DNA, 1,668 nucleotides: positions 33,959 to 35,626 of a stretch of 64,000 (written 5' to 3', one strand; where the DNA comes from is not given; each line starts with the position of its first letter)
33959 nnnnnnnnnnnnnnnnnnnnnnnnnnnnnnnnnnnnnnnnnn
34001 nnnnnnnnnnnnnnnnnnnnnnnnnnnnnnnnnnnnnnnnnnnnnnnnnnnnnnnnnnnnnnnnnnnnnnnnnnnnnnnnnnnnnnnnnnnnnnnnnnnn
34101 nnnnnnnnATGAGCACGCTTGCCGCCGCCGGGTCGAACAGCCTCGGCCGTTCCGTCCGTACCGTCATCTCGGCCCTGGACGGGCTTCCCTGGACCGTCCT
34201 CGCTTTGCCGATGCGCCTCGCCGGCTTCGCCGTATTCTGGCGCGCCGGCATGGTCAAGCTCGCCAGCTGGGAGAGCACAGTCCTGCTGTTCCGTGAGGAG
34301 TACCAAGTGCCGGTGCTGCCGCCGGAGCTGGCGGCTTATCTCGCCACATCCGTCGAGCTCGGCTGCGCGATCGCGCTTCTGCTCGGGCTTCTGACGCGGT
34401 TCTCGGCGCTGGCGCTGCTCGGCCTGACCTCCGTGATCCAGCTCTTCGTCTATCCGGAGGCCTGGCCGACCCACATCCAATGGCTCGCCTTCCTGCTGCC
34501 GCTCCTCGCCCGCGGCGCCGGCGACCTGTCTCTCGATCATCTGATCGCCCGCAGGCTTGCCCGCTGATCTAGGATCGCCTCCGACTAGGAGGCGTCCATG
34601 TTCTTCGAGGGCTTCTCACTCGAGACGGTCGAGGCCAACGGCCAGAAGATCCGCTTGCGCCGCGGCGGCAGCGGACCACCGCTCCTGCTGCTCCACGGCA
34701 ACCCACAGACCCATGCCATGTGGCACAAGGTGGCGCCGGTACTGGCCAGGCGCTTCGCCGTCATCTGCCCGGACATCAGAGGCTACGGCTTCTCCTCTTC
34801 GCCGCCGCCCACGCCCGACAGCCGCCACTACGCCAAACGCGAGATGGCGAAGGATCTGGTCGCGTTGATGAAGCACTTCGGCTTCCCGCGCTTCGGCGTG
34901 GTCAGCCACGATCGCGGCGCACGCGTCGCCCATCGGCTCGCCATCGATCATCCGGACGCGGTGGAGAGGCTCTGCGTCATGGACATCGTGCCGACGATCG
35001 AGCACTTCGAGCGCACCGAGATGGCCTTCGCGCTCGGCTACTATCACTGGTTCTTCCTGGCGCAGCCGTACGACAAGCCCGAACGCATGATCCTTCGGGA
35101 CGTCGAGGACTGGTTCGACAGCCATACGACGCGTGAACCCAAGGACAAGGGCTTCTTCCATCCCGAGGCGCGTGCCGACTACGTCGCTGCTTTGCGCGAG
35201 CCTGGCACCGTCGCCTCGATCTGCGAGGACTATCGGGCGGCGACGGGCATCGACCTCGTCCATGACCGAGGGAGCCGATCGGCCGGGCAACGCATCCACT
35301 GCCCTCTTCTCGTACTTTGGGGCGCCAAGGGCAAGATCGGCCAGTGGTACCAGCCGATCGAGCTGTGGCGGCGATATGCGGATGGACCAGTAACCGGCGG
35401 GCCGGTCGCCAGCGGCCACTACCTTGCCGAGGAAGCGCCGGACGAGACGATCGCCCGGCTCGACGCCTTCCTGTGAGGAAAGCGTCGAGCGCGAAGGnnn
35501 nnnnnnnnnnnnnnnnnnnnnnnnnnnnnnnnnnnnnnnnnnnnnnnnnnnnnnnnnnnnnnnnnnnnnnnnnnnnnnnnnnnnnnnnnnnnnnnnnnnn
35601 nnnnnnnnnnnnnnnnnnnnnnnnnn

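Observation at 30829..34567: ECF sigma SigF/NrsF pair divergent from a DUF2282-DUF692(MNIO)-DUF2063-DoxX operon: a bufferin-type metal-binding RiPP locus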

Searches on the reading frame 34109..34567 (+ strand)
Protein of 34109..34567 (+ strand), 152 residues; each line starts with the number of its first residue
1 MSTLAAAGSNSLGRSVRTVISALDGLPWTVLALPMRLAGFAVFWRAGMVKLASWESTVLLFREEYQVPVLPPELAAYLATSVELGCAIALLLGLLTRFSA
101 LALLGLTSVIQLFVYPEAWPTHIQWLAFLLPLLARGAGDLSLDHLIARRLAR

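Call 3: search_protein_families(library=pfam, proteins=[window:34109-34567:+], max_evalue=0.01)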
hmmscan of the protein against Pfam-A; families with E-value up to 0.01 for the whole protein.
window:34109-34567:+ (152 aa): 3 families
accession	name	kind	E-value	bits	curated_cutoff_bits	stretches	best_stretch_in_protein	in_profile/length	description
PF07681.17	DoxX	-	1.1e-15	58.4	23.6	1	32-115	2-84/85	DoxX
PF04173.18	DoxD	-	2.3e-05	24.8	22.7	1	79-150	71-148/167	TQO small subunit DoxD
PF07291.16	MauE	-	0.00042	21.1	27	1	31-110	4-83/128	Methylamine utilisation protein MauE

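Call 4: search_protein_families(library=ncbifam, proteins=[window:34109-34567:+], max_evalue=0.01)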
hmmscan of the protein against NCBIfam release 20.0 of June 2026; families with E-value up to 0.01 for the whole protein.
window:34109-34567:+ (152 aa): 1 family
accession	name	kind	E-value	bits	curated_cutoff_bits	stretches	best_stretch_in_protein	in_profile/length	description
NF050144.1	matur_HvfX_fam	equivalog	7.4e-16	58.8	80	1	31-115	3-88/165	HvfX family Cu-binding RiPP maturation protein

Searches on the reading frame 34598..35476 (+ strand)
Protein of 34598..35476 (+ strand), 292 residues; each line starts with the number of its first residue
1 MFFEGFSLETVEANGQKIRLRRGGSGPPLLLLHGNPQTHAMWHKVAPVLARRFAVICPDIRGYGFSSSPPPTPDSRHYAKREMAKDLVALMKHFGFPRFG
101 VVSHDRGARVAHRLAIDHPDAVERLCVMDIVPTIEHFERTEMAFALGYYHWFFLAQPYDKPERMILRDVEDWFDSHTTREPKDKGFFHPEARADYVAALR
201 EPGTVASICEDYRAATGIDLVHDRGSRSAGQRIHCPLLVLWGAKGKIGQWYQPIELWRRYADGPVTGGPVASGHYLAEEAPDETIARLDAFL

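Call 3: search_protein_families(library=pfam, proteins=[window:34598-35476:+], max_evalue=0.01)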
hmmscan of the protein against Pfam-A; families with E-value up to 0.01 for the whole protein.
window:34598-35476:+ (292 aa): 2 families
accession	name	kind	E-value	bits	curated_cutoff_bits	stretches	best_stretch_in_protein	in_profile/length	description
PF00561.26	Abhydrolase_1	-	3.9e-29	102.5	25.8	1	27-257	1-221/245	alpha/beta hydrolase fold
PF12697.13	Abhydrolase_6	-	1.3e-15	59.1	26.3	1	29-286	1-216/217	Alpha/beta hydrolase family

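Call 4: search_protein_families(library=ncbifam, proteins=[window:34598-35476:+], max_evalue=0.01)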
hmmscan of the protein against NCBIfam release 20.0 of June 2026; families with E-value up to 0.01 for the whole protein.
window:34598-35476:+ (292 aa): 19 families
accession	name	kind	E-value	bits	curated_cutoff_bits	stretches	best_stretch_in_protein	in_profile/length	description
TIGR03056.1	bchO_mg_che_rel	equivalog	2.1e-17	63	172.55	1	23-139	23-135/278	alpha/beta fold hydrolase BchO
NF002938.0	PRK03592.1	equivalog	2.5e-16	59.9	241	1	7-132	11-132/298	haloalkane dehalogenase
NF051488.1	bifunc_PcaDC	exception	4.6e-15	55.6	390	1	25-135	11-116/375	bifunctional 3-oxoadipate enol-lactonase/4-carboxymuconolactone decarboxylase PcaDC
NF004514.1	PRK05855.1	equivalog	4.8e-15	55.1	455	1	25-121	21-114/578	SDR family oxidoreductase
NF050089.1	i_nPHAscl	equivalog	4.1e-14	52.3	300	1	14-130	5-117/288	intracellular short-chain-length polyhydroxyalkanoate depolymerase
NF011457.0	PRK14875.1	equivalog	1.5e-12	47.2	307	1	9-126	113-227/372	acetoin dehydrogenase dihydrolipoyllysine-residue acetyltransferase subunit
NF045632.1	hydroxlase_HsaD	equivalog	7e-12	44.9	400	1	10-129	16-136/290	4,5:9,10-diseco-3-hydroxy-5,9,17-trioxoandrosta-1(10),2-diene-4-oate hydrolase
TIGR02427.1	protocat_pcaD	equivalog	2.5e-11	43.5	255.85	1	31-135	18-117/251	3-oxoadipate enol-lactonase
NF002043.0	PRK00870.1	subfamily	1.1e-10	41.5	265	1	25-136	45-155/302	haloalkane dehalogenase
TIGR03611.1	RutD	equivalog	2.5e-10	40.2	238.5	1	29-129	16-112/258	pyrimidine utilization protein D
NF002873.0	PRK03204.1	equivalog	3.3e-10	39.8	466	1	22-124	30-128/286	haloalkane dehalogenase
NF051487.1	bifunc_PcaCD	exception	8.1e-10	38.3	430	1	22-129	166-270/413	bifunctional 4-carboxymuconolactone decarboxylase/3-oxoadipate enol-lactonase PcaCD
TIGR03695.1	menH_SHCHC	equivalog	3.7e-09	36.4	208.55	1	26-129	2-103/252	2-succinyl-6-hydroxy-2,4-cyclohexadiene-1-carboxylate synthase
NF007954.0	PRK10673.1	equivalog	7.2e-08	32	399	1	28-145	18-129/255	esterase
TIGR01738.1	bioH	equivalog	3.3e-06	26.9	206.95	1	26-134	3-102/245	pimeloyl-ACP methyl ester esterase BioH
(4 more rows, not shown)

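Call 46: search_solved_structures(query=window:34598-35473:+, max_evalue=1e-10)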
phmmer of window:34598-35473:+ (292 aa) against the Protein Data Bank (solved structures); distinct sequences matched with E-value up to 1e-10: 87 (the best 60 are shown).
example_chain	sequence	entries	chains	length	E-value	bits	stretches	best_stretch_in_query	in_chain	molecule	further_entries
3qyj_A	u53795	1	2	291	1.7e-85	290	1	3-290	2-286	Alr0039 protein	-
9c9f_A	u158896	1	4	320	3.3e-84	285.7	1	14-285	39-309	Fluoroacetate dehalogenase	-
8sdc_A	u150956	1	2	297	2.1e-78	266.7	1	14-289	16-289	Alpha/beta hydrolase fold protein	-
8sdd_A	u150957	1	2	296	1.8e-77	263.6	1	14-289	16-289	Alpha/beta hydrolase fold protein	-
4bat_A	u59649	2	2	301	3.7e-77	262.5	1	4-292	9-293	PROBABLE EPOXIDE HYDROLASE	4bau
4nvr_A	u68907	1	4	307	2.2e-76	260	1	2-292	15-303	Putative acyltransferase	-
4b9a_A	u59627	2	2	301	3.2e-76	259.5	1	4-292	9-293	PROBABLE EPOXIDE HYDROLASE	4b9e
4baz_A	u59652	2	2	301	3.5e-76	259.4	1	4-292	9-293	PROBABLE EPOXIDE HYDROLASE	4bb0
5k3d_A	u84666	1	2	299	1.4e-75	257.4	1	2-289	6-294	Fluoroacetate dehalogenase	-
3r3u_A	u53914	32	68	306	1.5e-75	257.3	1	2-289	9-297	Fluoroacetate dehalogenase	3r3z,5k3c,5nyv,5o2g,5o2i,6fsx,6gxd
6qks_A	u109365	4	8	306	5.1e-75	255.5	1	2-289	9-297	Fluoroacetate dehalogenase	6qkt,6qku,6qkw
5swn_A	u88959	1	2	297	5.4e-75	255.4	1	2-289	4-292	Fluoroacetate dehalogenase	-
3r3v_A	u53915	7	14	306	6.1e-75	255.3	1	2-289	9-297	Fluoroacetate dehalogenase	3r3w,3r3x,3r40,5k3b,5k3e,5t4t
3r3y_A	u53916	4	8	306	9e-75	254.7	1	2-289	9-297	Fluoroacetate dehalogenase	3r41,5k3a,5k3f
9ue2_A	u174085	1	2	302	1.8e-74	253.7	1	2-289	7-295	Fluoroacetate dehalogenase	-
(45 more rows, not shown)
